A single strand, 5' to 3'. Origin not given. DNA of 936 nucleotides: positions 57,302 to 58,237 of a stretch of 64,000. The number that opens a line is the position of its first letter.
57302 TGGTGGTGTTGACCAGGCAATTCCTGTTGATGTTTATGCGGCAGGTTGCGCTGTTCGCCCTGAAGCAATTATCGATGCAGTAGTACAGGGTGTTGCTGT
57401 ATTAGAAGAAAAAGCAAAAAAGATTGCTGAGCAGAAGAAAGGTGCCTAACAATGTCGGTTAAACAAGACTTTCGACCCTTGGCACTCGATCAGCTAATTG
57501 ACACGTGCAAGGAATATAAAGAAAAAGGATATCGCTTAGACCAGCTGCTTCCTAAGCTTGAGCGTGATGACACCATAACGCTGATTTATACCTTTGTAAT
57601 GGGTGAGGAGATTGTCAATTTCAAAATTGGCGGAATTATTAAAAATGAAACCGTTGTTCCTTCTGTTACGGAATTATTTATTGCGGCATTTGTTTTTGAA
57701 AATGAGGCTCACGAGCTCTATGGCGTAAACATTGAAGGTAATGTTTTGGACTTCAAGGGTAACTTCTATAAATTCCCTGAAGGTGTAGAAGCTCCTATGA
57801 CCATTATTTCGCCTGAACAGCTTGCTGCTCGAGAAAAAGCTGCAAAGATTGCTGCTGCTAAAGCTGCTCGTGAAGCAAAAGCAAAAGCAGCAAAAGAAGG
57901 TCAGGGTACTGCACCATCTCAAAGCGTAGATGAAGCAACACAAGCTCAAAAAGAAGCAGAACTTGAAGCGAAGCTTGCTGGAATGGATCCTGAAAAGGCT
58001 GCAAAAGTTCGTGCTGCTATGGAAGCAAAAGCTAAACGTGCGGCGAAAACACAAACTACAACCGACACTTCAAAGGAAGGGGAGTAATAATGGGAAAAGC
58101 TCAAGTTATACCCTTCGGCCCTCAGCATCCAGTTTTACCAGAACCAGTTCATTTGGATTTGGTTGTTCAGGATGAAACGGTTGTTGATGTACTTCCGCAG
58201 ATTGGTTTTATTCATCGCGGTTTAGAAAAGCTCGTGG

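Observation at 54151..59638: Complete six-subunit Ech-type (group 4) energy-converting [NiFe] hydrogenase operon whose EchD and EchF carry Ala/Lys/Glu-rich tails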

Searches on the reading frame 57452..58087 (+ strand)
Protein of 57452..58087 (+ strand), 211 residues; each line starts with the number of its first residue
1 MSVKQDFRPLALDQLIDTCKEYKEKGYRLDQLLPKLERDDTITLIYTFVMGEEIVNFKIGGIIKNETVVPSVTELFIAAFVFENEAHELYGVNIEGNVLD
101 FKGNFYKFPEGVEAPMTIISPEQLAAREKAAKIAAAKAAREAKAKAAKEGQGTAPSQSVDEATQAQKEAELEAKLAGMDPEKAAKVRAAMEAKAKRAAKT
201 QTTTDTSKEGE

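Call 3: search_protein_families(library=pfam, proteins=[window:57452-58087:+])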
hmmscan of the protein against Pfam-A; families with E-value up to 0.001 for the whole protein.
window:57452-58087:+ (211 aa): 1 family
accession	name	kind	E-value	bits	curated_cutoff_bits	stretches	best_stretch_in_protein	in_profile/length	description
PF00329.25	Complex1_30kDa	-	1.5e-07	32.5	22.5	1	13-97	6-97/124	Respiratory-chain NADH dehydrogenase, 30 Kd subunit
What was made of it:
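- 57452..57805 (+): echD core (residues 1-118): NuoC-like alpha/beta domain. Pfam PF00329 1.5e-7 (call 3).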

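Call 4: search_protein_families(library=ncbifam, proteins=[window:57452-58087:+])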
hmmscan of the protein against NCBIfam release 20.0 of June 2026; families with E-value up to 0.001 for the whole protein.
window:57452-58087:+ (211 aa): 5 families
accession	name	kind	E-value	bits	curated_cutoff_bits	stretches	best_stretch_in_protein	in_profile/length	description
TIGR01961.1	NuoC_fam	subfamily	1.6e-05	25.4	122.45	1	41-97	40-97/122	NADH (or F420H2) dehydrogenase, subunit C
NF004733.0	PRK06074.1-5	equivalog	2.8e-05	23.9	225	1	37-96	68-127/203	NADH-quinone oxidoreductase subunit C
NF004731.0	PRK06074.1-3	equivalog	0.00023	21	303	1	56-97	83-124/207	NADH-quinone oxidoreductase subunit C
NF004737.0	PRK06074.2-4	equivalog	0.00025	21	144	1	12-96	20-102/150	NADH-quinone oxidoreductase subunit C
NF009808.0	PRK13292.1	equivalog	0.00057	17.8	1156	1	41-97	295-352/791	NADH-quinone oxidoreductase subunit B/C/D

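Call 8: find_homologous_proteins(query=window:57452-58087:+)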
Query window:57452-58087:+ (211 aa): 5940 proteins with E <= 0.001 among 8000 candidates; the best 120 are listed.
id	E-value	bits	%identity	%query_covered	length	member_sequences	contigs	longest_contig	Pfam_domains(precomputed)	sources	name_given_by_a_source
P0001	2.2e-127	440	100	100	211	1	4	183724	PF00329.26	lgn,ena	-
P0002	7.2e-127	438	99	100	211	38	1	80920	PF00329.26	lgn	-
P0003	1.3e-126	437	99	100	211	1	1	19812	PF00329.26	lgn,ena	-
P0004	4.6e-126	436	99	100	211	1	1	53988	PF00329.26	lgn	-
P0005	1.0e-125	435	99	100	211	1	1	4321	PF00329.26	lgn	-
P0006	1.7e-125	434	98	100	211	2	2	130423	PF00329.26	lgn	-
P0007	2.9e-125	433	98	100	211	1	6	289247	PF00329.26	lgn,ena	-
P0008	3.7e-125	433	98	100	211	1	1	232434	PF00329.26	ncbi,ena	-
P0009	8.3e-125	432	98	100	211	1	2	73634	PF00329.26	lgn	-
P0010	8.7e-125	431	98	100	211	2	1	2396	PF00329.26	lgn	-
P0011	9.0e-125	431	98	100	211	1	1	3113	PF00329.26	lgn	-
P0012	1.0e-124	431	98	100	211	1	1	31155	PF00329.26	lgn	-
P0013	1.3e-124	431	98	100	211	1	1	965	PF00329.26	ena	-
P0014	2.4e-124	430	98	100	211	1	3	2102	PF00329.26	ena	-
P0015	6.9e-124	429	97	100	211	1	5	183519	PF00329.26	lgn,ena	-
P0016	7.7e-124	428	97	100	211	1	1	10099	PF00329.26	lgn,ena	-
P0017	1.1e-122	425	97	100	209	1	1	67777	PF00329.26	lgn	-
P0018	3.6e-122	423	96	100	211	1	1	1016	PF00329.26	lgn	-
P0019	4.0e-122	423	95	100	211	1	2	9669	PF00329.26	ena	-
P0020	7.0e-122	422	96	100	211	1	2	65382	PF00329.26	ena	-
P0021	7.8e-122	422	95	100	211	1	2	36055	PF00329.26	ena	-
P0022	7.9e-122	422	96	89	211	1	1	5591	PF00329.26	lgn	-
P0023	1.1e-121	421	95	100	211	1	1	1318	PF00329.26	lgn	-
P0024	1.1e-121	421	96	89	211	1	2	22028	PF00329.26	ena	-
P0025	1.3e-121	421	96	100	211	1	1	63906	PF00329.26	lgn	-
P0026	1.5e-121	421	95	100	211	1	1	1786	PF00329.26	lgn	-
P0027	1.7e-121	421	95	89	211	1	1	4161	PF00329.26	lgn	-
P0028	1.8e-121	421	96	89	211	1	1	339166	PF00329.26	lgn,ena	-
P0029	3.4e-121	420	95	100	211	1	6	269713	PF00329.26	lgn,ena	-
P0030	1.0e-120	418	95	100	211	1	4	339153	PF00329.26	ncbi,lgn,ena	-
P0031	1.3e-120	418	95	89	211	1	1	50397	PF00329.26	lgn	-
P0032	1.5e-120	418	95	100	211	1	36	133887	PF00329.26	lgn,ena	-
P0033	1.7e-120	418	94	100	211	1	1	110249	PF00329.26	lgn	-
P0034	1.9e-120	417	94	100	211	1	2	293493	PF00329.26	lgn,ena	-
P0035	2.5e-120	417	94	100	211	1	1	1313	PF00329.26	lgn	-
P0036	2.6e-120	417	95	100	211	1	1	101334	PF00329.26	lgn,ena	-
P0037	4.0e-120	416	94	100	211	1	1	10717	PF00329.26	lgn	-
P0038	4.7e-120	416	94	100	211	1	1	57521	PF00329.26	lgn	-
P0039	5.4e-120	416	94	100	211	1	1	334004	PF00329.26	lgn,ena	-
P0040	5.8e-120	416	94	100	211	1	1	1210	PF00329.26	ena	-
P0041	6.1e-120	416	94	100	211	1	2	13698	PF00329.26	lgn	-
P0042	8.1e-120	415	95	95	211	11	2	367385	PF00329.26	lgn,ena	-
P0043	1.4e-119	415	94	100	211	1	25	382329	PF00329.26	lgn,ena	-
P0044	1.8e-119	414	94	100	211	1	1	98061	PF00329.26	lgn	-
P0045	2.0e-119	414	94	100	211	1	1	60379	PF00329.26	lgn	-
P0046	5.1e-119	413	93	100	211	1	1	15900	PF00329.26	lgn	-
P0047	1.5e-118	411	93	100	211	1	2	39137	PF00329.26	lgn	-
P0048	3.6e-118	410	93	100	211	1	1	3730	PF00329.26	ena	-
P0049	1.4e-109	382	83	100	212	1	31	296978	PF00329.26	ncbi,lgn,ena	-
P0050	1.6e-109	382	83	100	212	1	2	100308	PF00329.26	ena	-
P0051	2.0e-109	381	83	100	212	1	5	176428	PF00329.26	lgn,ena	-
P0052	2.3e-109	381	83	100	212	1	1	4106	PF00329.26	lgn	-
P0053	2.6e-109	381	87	100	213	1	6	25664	PF00329.26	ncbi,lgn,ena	-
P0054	2.6e-109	381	87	100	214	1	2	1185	PF00329.26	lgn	-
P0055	4.2e-109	380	83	100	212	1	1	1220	PF00329.26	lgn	-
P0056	5.0e-109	380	83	100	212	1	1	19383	PF00329.26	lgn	-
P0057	5.8e-109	380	82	100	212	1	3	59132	PF00329.26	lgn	-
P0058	8.5e-109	379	87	100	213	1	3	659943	PF00329.26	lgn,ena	-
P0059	8.8e-109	379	86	100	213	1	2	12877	PF00329.26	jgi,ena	-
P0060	8.9e-109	379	86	100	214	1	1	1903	PF00329.26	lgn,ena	-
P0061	1.0e-108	379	83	100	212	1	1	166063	PF00329.26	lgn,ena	-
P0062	1.1e-108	379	86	100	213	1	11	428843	PF00329.26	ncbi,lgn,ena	-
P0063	2.1e-108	378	86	100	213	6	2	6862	PF00329.26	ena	-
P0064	2.1e-108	378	83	100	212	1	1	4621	PF00329.26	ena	-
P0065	4.0e-108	377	82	100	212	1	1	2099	PF00329.26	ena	-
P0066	4.2e-108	377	86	100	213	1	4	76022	PF00329.26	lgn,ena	-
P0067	4.4e-108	377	82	100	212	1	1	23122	PF00329.26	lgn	-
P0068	6.1e-108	377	82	100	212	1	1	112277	PF00329.26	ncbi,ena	-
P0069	6.9e-108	376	85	100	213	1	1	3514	PF00329.26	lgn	-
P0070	8.7e-108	376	85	100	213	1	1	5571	PF00329.26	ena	-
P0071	1.2e-107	376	82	100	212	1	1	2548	PF00329.26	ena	-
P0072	1.4e-107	375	86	100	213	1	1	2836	PF00329.26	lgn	-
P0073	1.2e-106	372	85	100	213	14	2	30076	PF00329.26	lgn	-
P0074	1.2e-102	359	81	100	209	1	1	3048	PF00329.26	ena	-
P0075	1.9e-102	359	83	100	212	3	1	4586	PF00329.26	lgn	-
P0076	1.1e-101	356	83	100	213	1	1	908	PF00329.26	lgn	-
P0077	2.9e-101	355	82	100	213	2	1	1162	PF00329.26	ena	-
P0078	4.5e-101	354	82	100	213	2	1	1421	PF00329.26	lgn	-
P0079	4.7e-101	354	82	100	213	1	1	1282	PF00329.26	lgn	-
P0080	4.8e-101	354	82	100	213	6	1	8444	PF00329.26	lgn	-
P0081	7.1e-101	354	82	100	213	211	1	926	PF00329.26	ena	-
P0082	1.1e-100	353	82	100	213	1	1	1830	PF00329.26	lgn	-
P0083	1.5e-100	352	82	100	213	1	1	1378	PF00329.26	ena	-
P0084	1.6e-100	352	80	100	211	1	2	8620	PF00329.26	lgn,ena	-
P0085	5.8e-100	351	82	100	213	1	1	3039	PF00329.26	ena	-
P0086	3.1e-99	348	83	89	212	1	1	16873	PF00329.26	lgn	-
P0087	4.4e-99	348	82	89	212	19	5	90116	PF00329.26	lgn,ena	-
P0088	6.2e-99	347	82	89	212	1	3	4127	PF00329.26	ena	-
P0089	4.3e-96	338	76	100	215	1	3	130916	PF00329.26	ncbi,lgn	-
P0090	5.8e-96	338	77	100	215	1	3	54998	PF00329.26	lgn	-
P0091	6.2e-96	337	82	90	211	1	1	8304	PF00329.26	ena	-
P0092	4.6e-95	335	73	89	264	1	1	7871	PF00329.26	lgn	-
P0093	4.5e-94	331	74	89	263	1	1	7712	PF00329.26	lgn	-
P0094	1.6e-93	330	79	100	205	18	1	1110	PF00329.26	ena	-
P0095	1.0e-91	324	78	100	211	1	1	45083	PF00329.26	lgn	-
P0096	1.0e-91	324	78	100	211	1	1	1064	PF00329.26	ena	-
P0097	1.4e-91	323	78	100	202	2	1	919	PF00329.26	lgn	-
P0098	2.8e-91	322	76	100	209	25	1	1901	PF00329.26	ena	-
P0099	7.3e-91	321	77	100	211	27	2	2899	PF00329.26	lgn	-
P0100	9.1e-91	321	76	100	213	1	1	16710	PF00329.26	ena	-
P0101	2.5e-90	319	65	88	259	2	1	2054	PF00329.26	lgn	-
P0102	4.0e-90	318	73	89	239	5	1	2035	PF00329.26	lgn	-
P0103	5.0e-90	318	72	91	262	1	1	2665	PF00329.26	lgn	-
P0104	6.5e-89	315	75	89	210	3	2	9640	PF00329.26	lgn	-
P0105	3.3e-88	312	66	100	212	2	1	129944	PF00329.26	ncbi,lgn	-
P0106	4.4e-86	305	64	99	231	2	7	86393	PF00329.26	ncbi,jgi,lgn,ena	jgi:hypothetical protein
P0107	8.0e-86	304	63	100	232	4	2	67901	PF00329.26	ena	-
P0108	1.3e-85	304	64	99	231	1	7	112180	PF00329.26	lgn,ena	-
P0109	1.5e-85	304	64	99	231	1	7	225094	PF00329.26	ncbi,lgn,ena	-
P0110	3.7e-85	302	57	99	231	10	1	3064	PF00329.26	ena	-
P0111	4.2e-85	302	63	99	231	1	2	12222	PF00329.26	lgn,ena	-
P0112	5.2e-85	302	58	99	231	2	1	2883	PF00329.26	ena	-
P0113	8.3e-85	301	63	99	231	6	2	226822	PF00329.26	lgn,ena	-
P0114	1.4e-83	297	55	100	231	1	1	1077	PF00329.26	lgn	-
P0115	2.5e-83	296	74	89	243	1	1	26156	PF00329.26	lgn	-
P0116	3.2e-83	296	59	100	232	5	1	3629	PF00329.26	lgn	-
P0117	8.6e-83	295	62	100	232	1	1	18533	PF00329.26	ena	-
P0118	5.0e-82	292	59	100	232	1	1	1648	PF00329.26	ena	-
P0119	5.7e-82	292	56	100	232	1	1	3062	PF00329.26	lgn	-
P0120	6.6e-82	292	59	100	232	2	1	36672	PF00329.26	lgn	-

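Call 41: predict_structure(alignment_id=A2)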
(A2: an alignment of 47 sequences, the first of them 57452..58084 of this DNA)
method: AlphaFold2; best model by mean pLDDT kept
length: 211 residues; sequences in the alignment: 47
mean_pLDDT: 86.9   pTM: 0.57
mean pLDDT of the five models: 86.9, 85.5, 84.5, 83.3, 82.2
residues with pLDDT >= 90: 121; 70-90: 60; 50-70: 23; < 50: 7
segments of 3 or more residues with pLDDT < 50: 156-158
pLDDT, mean of each block of 10 residues (from residue 1): 93 98 98 98 98 98 98 97 97 96 85 71 90 95 89 53 73 85 87 80 52 38
secondary structure, 60 per line:
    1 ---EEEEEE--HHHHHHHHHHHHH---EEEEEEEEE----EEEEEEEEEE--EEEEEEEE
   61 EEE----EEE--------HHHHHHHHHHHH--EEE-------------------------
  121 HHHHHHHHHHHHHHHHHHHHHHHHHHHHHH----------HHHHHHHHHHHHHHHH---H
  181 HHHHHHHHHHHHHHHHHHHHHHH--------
elements in order: E4-9 H12-24 E28-36 E41-50 E53-63 E68-70 H79-90 E93-95 H121-150 H161-176 H180-203
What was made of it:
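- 57452..57805 (+): The AF2 model has pLDDT above 95 over this region (call 41).
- AF2 predicts a long helix, a disordered linker and a helical hairpin (call 41). Helix 1 is fused directly to the core and has pLDDT 90-95 (call 41). The hairpin is predicted to fold on itself (call 41).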

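Call 43: fold_search(model_id=the predicted structure, library=pdb)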
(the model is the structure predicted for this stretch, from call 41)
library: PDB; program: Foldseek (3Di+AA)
matches with E <= 10: 1011; with E <= 0.001: 39
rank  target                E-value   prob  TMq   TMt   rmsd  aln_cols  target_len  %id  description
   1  6u8y_K                1.7e-05  1.00  0.42  0.51   5.5       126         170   20  Structure of the membrane-bound sulfane sulfur reductase (MBS), an archaeal respiratory membrane complex (released 2020-09-09)
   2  9g83_C                1.9e-05  1.00  0.39  0.42   5.2       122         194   15  Respiratory supercomplex CI1-CIII2-CIV2-(cbb3)1 from alphaproteobacterium (released 2026-02-04)
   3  9iho_C                2.3e-05  1.00  0.41  0.37   2.0       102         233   20  Open state without NUQM and without flavoprotein (classification state 4) of Pichia pastoris mitochondrial complex I i (released 2025-10-15)
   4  7arc_C                3.0e-05  1.00  0.37  0.36   5.1       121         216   17  Cryo-EM structure of Polytomella Complex-I (peripheral arm) (released 2021-12-08)
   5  9grx_J                3.4e-05  1.00  0.40  0.52   2.5       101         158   15  NDH-PSI-LHCI supercomplex from S. oleracea (released 2025-02-12)
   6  6yj4_C                3.4e-05  1.00  0.40  0.35   5.2       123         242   21  Structure of Yarrowia lipolytica complex I at 2.7 A (released 2020-08-12)
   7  6g2j_C                5.1e-05  1.00  0.40  0.41   4.7       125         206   17  Mouse mitochondrial complex I in the active state (released 2018-06-06)
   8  8olt_C                5.7e-05  1.00  0.39  0.39   5.0       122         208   16  Mitochondrial complex I from Mus musculus in the active state bound with piericidin A (released 2023-08-09)
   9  6zr2_C                9.0e-05  1.00  0.37  0.37   5.5       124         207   17  Cryo-EM structure of respiratory complex I in the active state from Mus musculus at 3.1 A (released 2020-10-21)
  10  9ihp_C                1.0e-04  1.00  0.38  0.34   2.9       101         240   21  Open state without NUQM and with flavoprotein (classification state 3) of Pichia pastoris mitochondrial complex I in c (released 2025-10-15)
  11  8b9z_C                1.1e-04  1.00  0.38  0.38   5.2       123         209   16  Drosophila melanogaster complex I in the Active state (Dm1) (released 2023-01-18)
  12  7dgq_C                1.1e-04  1.00  0.39  0.39   5.4       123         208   16  Activity optimized supercomplex state1 (released 2022-05-18)
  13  8qby_C                1.3e-04  1.00  0.40  0.43   5.1       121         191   15  Respiratory complex I from Paracoccus denitrificans in MSP2N2 nanodiscs (released 2024-09-11)
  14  9f5x_D                1.4e-04  1.00  0.39  0.38   2.7       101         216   17  Structure of the Chlamydomonas reinhardtii respiratory supercomplex I1 III2 IV2 (released 2025-03-12)
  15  8e73_S3               1.8e-04  1.00  0.39  0.44   5.1       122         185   15  Vigna radiata supercomplex I+III2 (full bridge) (released 2023-01-11)
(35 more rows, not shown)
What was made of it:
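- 57452..57805 (+): Foldseek matches MbsK (6u8y_K, 1.7e-5) and complex I 30-kDa subunits (call 43).
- The EchD core has the NuoC fold, whose complex I relatives carry C-terminal extensions (call 43).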

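Call 62: list_cluster_members(proteins=[window:57452-58084:+, window:58090-59175:+, window:59186-59635:+, window:57006-57446:+])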
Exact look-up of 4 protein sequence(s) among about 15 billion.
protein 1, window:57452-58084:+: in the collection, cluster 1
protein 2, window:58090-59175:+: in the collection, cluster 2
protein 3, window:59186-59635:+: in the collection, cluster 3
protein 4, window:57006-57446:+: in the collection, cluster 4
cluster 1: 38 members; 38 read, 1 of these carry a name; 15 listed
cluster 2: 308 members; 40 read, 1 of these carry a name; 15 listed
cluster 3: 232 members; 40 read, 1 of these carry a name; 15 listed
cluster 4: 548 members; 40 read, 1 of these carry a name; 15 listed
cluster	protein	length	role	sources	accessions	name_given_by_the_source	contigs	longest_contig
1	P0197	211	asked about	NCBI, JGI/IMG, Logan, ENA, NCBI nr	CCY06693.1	conserved domain protein [Eggerthella sp. CAG:1427] | hypothetical protein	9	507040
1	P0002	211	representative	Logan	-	-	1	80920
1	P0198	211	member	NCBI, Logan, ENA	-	-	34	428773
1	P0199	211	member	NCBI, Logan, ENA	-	-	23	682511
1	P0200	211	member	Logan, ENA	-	-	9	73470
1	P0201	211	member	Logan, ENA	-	-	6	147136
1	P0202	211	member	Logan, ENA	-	-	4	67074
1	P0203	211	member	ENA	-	-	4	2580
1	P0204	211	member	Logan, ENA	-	-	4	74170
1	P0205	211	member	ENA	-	-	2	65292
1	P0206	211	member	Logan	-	-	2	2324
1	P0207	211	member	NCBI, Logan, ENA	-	-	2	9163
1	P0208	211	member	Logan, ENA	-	-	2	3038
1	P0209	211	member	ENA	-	-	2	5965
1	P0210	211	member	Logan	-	-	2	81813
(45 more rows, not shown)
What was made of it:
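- On Ech-type hydrogenase (subgroup 4e): The IMG name is 'ech hydrogenase subunit F' (call 62).
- Public names include 'ech hydrogenase subunit F' and 'NiFe-hydrogenase III large/small subunit' (call 62). The exact 211-aa protein is seen on many independent contigs (calls 8, 62).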
